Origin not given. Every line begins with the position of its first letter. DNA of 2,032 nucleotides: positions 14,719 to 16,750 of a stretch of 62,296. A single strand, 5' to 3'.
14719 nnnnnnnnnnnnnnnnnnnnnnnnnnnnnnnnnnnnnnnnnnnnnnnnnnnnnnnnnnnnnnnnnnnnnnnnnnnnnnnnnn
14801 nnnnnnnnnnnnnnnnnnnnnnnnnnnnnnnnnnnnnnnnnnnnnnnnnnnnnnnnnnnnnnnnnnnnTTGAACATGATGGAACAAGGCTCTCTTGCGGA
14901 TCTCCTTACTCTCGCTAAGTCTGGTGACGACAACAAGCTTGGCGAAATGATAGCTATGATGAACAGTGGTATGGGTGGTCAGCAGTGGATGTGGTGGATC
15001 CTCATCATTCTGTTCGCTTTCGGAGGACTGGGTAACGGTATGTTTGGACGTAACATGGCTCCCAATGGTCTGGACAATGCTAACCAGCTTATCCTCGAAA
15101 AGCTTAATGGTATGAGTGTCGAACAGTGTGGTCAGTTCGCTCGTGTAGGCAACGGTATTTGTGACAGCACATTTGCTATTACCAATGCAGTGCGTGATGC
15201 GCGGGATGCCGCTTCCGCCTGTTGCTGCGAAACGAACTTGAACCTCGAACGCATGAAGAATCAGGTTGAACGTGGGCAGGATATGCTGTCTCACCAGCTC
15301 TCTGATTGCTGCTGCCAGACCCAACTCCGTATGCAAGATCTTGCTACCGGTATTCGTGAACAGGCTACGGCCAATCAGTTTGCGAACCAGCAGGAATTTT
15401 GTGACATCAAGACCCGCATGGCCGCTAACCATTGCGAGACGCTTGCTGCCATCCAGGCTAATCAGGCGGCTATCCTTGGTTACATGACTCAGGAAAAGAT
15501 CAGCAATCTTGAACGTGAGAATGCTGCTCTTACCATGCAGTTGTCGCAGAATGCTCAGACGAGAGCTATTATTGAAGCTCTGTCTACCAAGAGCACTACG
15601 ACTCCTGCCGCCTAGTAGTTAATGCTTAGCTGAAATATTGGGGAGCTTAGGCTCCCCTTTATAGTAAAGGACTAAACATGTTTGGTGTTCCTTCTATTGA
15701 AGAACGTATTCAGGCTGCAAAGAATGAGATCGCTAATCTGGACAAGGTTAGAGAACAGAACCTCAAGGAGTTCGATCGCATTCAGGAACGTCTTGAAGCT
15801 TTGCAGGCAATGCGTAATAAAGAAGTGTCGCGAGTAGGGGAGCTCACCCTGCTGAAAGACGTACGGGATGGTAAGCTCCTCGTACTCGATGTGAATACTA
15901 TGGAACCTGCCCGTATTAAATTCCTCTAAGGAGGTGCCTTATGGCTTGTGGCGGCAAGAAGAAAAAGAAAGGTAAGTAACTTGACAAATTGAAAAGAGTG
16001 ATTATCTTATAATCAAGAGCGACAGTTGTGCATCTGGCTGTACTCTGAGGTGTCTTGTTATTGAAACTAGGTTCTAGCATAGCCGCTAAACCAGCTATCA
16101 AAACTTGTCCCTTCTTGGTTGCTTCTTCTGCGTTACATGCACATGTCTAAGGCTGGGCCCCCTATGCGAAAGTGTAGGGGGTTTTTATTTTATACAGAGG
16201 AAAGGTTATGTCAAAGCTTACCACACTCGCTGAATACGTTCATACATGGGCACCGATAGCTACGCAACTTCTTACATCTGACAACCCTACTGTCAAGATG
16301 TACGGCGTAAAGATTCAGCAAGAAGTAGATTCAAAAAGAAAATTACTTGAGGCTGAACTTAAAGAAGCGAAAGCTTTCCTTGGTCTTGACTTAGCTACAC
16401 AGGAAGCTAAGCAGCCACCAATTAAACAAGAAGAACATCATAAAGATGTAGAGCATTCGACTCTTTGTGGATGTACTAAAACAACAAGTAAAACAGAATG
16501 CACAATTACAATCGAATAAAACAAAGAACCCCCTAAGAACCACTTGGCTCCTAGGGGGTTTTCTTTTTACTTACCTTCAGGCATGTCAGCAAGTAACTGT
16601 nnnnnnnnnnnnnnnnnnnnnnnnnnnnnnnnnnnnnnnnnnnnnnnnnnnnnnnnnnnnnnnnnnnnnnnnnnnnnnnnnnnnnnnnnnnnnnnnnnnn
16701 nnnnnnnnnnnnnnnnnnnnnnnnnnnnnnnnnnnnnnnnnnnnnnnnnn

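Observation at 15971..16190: Promoter-to-terminator unit without ORF: candidate ~175-nt phage sRNA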

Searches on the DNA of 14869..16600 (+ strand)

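Call 5: search_rna_families(source=window, start=15600, end=16600, threshold=evalue, max_evalue=10, show_alignments=3)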
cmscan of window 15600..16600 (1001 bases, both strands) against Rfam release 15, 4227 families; matches with E-value up to 10: 10.
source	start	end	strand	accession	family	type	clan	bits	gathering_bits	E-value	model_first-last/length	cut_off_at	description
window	16432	16567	+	RF00514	His_leader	Cis-reg; leader;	-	28.5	49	0.023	1-126/126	no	Histidine operon leader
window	16488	16562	+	RF02844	RefA9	Gene; antisense;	-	22.1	49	1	1-64/64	no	Enterococcus sRNA A9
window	16519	16569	-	RF04157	MIR9486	Gene; miRNA;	-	22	100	0.11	1-119/119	no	MIR9486 microRNA precursor family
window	15600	15658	+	RF00035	OxyS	Gene; sRNA;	-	17.4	75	0.65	52-110/110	5'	OxyS RNA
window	16154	16193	-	RF02416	TCV_H4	Cis-reg;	-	17.1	50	5.9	1-51/51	no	Turnip crinkle virus 3'UTR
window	15817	15879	+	RF02470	Ms_IGR-8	Gene; sRNA;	-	15.7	44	1.4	1-63/63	no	Mycobacterium sRNA Ms_IGR-8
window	15636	15662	+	RF01675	CrcZ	Gene; sRNA;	-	15.3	95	0.11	340-366/398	no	Pseudomonas sRNA CrcZ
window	16513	16576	-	RF00659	mir-365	Gene; miRNA;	-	15.3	62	6.8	1-86/86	no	mir-365 microRNA precursor family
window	16512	16580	-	RF03598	MIR6024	Gene; miRNA;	-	15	72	9.1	1-99/99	no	MIR6024 microRNA precursor family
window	16506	16597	-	RF02621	BSnc120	Gene; sRNA;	-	14.6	114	7.2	1-88/88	no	Brucella sRNA 120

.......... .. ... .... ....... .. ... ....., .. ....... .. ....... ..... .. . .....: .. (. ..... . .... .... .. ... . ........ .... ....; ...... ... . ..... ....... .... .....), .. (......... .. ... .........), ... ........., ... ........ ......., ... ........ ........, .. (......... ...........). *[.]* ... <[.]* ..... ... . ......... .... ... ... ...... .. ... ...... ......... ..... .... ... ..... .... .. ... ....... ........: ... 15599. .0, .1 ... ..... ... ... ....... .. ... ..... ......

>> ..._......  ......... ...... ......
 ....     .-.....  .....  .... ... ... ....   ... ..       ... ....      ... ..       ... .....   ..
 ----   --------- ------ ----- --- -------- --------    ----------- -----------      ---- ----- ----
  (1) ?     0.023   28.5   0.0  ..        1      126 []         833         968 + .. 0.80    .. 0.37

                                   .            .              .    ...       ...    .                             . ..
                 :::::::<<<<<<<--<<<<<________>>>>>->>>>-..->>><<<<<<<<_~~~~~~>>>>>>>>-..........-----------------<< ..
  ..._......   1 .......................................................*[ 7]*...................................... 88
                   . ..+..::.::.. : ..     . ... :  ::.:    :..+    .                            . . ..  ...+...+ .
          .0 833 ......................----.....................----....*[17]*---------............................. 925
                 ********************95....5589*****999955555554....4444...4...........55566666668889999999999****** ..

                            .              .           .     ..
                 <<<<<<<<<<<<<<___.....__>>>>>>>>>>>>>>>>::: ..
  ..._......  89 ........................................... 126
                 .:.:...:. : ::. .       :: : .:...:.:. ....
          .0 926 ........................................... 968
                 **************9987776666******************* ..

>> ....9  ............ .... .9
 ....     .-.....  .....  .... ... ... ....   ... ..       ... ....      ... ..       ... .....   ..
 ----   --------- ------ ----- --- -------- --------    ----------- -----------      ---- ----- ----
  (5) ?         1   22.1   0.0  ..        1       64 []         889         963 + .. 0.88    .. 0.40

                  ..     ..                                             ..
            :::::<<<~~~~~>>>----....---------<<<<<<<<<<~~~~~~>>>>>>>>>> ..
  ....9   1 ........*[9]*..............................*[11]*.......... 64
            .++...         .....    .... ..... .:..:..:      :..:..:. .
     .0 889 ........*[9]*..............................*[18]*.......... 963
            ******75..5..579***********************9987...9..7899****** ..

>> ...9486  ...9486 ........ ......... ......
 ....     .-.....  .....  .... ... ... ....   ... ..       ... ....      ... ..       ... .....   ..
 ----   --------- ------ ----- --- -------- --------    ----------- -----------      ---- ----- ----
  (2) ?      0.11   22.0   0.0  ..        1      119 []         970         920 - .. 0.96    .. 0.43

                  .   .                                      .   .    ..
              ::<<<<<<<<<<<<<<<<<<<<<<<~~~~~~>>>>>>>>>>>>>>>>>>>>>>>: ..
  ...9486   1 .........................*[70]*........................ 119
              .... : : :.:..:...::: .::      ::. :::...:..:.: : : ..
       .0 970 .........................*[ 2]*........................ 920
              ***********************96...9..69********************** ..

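Call 7: search_dna_similar(query=window:15600-16600:+, collection=phages, mode=distant, max_rows=40)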
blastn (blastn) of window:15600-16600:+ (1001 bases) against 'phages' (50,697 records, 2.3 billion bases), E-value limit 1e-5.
No match.

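Call 57: search_rna_families(source=L003, start=5100, end=5320, threshold=evalue, max_evalue=10)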
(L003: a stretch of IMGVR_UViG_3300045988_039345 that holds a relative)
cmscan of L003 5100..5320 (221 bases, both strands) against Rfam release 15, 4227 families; matches with E-value up to 10: 6.
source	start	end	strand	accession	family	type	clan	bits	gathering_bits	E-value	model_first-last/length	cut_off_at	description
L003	5171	5284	+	RF00514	His_leader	Cis-reg; leader;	-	17.6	49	0.82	1-126/126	no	Histidine operon leader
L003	5227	5282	+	RF02754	ES205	Gene; sRNA;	-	14.4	86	4.9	1-72/72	no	ES205 sRNA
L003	5144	5240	-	RF02171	RFPL3-AS1_1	Gene; lncRNA;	-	12.4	70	0.7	1-88/88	no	RFPL3 antisense RNA 1 conserved region 1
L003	5241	5320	-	RF02273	FsrA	Gene;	-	11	80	5.9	1-83/83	no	FsrA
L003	5277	5292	-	RF01962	RMST_1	Gene; lncRNA;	-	10.4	40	3.9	46-61/61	no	Rhabdomyosarcoma 2 associated transcript conserved region 1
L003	5195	5306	-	RF01946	KCNQ1OT1_1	Gene; lncRNA;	-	4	70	4.2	348-464/464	no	KCNQ1 overlapping transcript 1 conserved region 1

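Call 58: search_rna_families(source=window, start=15990, end=16200, threshold=evalue, max_evalue=10)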
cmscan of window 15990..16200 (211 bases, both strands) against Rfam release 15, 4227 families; matches with E-value up to 10: 7.
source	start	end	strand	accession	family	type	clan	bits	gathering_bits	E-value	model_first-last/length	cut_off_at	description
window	16154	16193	-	RF02416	TCV_H4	Cis-reg;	-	17.1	50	1.2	1-51/51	no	Turnip crinkle virus 3'UTR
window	16158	16191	+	RF02401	ClpQY_promoter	Cis-reg;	-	16.5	42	0.15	1-29/57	no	ClpQY promoter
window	16143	16197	+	RF02362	Yfr10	Gene; sRNA;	-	16.3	43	4.6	1-78/78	no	Cyanobacterial functional RNA 10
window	15990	16042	+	RF01651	ceN69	Gene; snRNA; snoRNA; CD-box;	-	15.7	45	1.5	56-107/107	5'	Caenorhabditis snoRNA ceN69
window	16065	16188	+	RF01456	VrrA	Gene; antisense;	-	13.4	50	5.7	1-140/140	no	Vibrio regulatory RNA of OmpA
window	16124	16189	+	RF02837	anti-hemB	Gene; sRNA;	-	11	49.5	4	1-81/81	no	Burkholderia RNA 7 (anti-hemB)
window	16034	16071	+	RF02207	WT1-AS_5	Gene; lncRNA;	-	8.8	80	7.7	42-79/79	no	WT1 antisense RNA conserved region 5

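Call 60: build_rna_model(alignment_id=A1, structure=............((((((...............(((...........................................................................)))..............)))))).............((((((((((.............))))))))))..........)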
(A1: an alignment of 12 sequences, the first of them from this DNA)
Model R1 built from alignment A1 (12 sequences, 190 columns); structure: as given.
model positions 112; base pairs 19; branch points 1; effective number of sequences 1.37; information 0.589 bits per position. Calibrated on 0.2 Mb of random sequence (short: E-values are rough).
structure used (alignment columns):
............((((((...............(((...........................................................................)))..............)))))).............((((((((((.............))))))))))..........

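Call 61: search_with_rna_model(model_id=R1, sources=[window, L003, L011, L013, L029, L046, L074, L079, L082, L099, L087, L001, L068, L069, L070, L071, L073, L006, L007, L101, L051, L102, L085], max_evalue=1, make_alignment=true, show_alignments=0)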
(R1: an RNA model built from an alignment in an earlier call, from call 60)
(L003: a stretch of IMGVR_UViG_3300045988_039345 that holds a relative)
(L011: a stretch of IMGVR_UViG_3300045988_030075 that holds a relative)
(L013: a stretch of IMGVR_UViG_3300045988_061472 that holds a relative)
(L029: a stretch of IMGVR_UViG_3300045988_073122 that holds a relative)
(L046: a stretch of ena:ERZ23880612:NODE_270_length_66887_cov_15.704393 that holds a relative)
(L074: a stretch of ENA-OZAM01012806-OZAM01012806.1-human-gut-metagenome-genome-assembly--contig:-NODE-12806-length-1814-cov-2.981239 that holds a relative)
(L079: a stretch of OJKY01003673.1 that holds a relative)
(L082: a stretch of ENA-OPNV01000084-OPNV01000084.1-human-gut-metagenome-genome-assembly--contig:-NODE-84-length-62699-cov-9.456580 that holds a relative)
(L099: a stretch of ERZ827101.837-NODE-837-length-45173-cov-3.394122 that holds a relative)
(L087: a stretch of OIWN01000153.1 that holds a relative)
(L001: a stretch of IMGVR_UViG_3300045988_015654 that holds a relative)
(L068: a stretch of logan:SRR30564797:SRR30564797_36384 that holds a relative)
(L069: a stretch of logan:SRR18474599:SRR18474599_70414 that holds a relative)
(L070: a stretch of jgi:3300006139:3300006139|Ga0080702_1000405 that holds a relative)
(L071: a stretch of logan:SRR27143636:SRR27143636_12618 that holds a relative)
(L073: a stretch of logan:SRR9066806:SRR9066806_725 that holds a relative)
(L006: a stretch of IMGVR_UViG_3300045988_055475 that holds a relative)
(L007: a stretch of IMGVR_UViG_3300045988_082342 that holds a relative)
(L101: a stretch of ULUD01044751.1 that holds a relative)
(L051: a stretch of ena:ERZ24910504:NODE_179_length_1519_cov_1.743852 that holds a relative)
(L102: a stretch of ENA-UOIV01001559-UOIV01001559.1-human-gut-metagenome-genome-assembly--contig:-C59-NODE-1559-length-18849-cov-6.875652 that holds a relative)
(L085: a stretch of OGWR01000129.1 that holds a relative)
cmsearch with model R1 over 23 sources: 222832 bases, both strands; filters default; matches with E-value up to 1: 29.
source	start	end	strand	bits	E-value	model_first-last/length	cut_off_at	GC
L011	5108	5219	+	141.3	3.7e-32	1-112/112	no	0.54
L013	5156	5266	+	140.4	6e-32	1-112/112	no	0.52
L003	5176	5286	+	139.5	1e-31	1-112/112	no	0.51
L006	5113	5223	+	139.5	1e-31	1-112/112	no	0.51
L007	5159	5269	+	139.5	1e-31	1-112/112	no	0.51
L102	4575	4685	+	139.5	1e-31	1-112/112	no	0.51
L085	10609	10719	-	139.5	1e-31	1-112/112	no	0.51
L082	8051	8161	-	138.1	2.2e-31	1-112/112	no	0.53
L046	2803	2913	+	137.7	2.8e-31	1-112/112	no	0.5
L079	1826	1938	-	137.1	4e-31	1-112/112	no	0.53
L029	3880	3989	+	133.3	3.4e-30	1-112/112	no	0.51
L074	1045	1154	-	131.6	9e-30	1-112/112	no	0.51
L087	2660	2769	-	131.6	9e-30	1-112/112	no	0.51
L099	785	909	-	81.8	1.6e-17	1-112/112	no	0.5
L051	14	190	+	62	1.2e-12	1-112/112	no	0.46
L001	5147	5324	+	58.6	8e-12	1-112/112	no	0.45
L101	6674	6851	+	58.6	8e-12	1-112/112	no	0.45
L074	682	774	-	16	0.25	1-112/112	no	0.42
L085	10246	10338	-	16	0.25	1-112/112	no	0.42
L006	5503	5594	+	14.2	0.67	1-112/112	no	0.42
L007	5549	5640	+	14.2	0.7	1-112/112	no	0.43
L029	4261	4353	+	14.1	0.72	1-112/112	no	0.43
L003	5557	5648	+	13.9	0.8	1-112/112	no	0.45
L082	7689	7780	-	13.9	0.8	1-112/112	no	0.45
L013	5537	5629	+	13.8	0.86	1-112/112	no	0.43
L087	2297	2389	-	13.8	0.86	1-112/112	no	0.43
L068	6024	6086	-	13.7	0.92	1-112/112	no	0.37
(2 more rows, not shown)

Alignment A2: 29 matches aligned to the model, 248 columns, each read 5' to 3' on its own strand. Consensus structure (alignment columns), stored with it:
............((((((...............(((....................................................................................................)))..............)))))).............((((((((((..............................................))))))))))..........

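Call 62: search_with_rna_model(model_id=R1, sources=[window, L003, L011, L013, L029, L046, L074, L079, L082, L099, L001, L051], max_evalue=0.00001, make_alignment=true, show_alignments=0)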
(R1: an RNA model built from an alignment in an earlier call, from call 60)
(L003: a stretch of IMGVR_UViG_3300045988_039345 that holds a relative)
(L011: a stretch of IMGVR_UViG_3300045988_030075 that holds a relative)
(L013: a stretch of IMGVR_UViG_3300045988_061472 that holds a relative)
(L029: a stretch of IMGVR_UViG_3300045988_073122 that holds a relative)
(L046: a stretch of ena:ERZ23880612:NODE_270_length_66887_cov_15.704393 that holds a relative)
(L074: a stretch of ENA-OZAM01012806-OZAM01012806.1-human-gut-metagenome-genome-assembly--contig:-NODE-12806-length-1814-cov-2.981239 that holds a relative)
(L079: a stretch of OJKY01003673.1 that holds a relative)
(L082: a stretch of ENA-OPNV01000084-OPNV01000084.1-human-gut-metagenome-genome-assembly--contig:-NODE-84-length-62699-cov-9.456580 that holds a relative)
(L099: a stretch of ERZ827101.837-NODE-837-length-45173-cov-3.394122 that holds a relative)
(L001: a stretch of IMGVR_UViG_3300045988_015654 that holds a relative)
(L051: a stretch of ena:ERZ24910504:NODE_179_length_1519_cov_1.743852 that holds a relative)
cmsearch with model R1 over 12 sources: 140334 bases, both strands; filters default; matches with E-value up to 0.00001: 12.
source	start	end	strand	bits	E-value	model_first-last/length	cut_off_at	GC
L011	5108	5219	+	141.3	2.3e-32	1-112/112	no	0.54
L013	5156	5266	+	140.4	3.7e-32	1-112/112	no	0.52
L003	5176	5286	+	139.5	6.5e-32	1-112/112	no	0.51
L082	8051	8161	-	138.1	1.4e-31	1-112/112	no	0.53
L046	2803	2913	+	137.7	1.7e-31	1-112/112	no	0.5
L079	1826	1938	-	137.1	2.5e-31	1-112/112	no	0.53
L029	3880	3989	+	133.3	2.2e-30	1-112/112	no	0.51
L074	1045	1154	-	131.6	5.7e-30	1-112/112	no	0.51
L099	785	909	-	81.8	1e-17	1-112/112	no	0.5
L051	14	190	+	62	7.5e-13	1-112/112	no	0.46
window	16015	16192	+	58.6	5e-12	1-112/112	no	0.46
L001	5147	5324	+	58.6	5e-12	1-112/112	no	0.45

Alignment A3: 12 matches aligned to the model, 190 columns, each read 5' to 3' on its own strand. Consensus structure (alignment columns), stored with it:
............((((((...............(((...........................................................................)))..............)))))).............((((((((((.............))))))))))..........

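Call 82: search_dna_similar(query=window:16000-16195:+, collection=ecoli_genomes, mode=distant, max_evalue=0.01, max_rows=10)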
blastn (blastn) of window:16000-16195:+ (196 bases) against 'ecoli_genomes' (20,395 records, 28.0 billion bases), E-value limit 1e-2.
No match.

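Call 83: search_dna_similar(query=window:16000-16195:+, collection=plasmids, mode=distant, max_evalue=0.01, max_rows=10)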
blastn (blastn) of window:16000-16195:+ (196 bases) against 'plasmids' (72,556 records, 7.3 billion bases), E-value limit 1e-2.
No match.

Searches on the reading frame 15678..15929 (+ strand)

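Call 13: search_protein_families(library=pfam, proteins=[window:15678-15929:+], max_evalue=0.01)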
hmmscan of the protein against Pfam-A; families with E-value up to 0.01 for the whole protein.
window:15678-15929:+ (83 aa): 2 families
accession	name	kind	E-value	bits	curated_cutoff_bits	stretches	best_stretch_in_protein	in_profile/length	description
PF18210.6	Knl1_RWD_C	-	0.002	18.8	27.8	1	7-73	16-84/151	Knl1 RWD C-terminal domain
PF10234.14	Cluap1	-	0.0037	17.2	25.8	1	6-46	183-223/268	Clusterin-associated protein-1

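Call 14: search_protein_families(library=phrogs, proteins=[window:15678-15929:+], max_evalue=0.01)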
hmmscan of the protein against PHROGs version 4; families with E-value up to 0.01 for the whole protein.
window:15678-15929:+ (83 aa): 2 families
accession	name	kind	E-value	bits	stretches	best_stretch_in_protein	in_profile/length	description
phrog_3146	-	unknown function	0.0045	18.2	1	10-48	16-53/73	-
phrog_5890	-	moron, auxiliary metabolic gene and host takeover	0.0063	16.5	1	6-59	146-199/374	tellurite resistance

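Call 75: search_protein_families(library=padloc, proteins=[window:15678-15926:+], max_evalue=0.1)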
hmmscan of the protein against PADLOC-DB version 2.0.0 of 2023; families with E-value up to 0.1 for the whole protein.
window:15678-15926:+ (83 aa): 3 families
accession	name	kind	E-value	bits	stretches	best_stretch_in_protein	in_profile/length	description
PDLC02714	PbeC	-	0.0003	17.7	1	6-61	248-302/651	PbeC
PDLC00640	ZorA2|ZorA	-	0.0028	14.4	1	4-55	280-331/590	MotA/ExbB/TolQ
PDLC00638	ZorA2|ZorA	-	0.0077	13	1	4-56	272-324/545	MotA/ExbB/TolQ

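Call 76: search_protein_families(library=ncbifam, proteins=[window:15678-15926:+], max_evalue=0.1)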
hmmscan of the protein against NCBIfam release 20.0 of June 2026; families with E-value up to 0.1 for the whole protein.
window:15678-15926:+ (83 aa): 2 families
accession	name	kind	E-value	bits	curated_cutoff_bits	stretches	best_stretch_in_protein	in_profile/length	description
NF045497.1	IsobCoAmut_IcmF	equivalog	0.034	11.9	1500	1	20-76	927-987/1076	fused isobutyryl-CoA mutase/GTPase IcmF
NF011325.0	PRK14738.1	equivalog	0.063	12.5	263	1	6-54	152-200/206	guanylate kinase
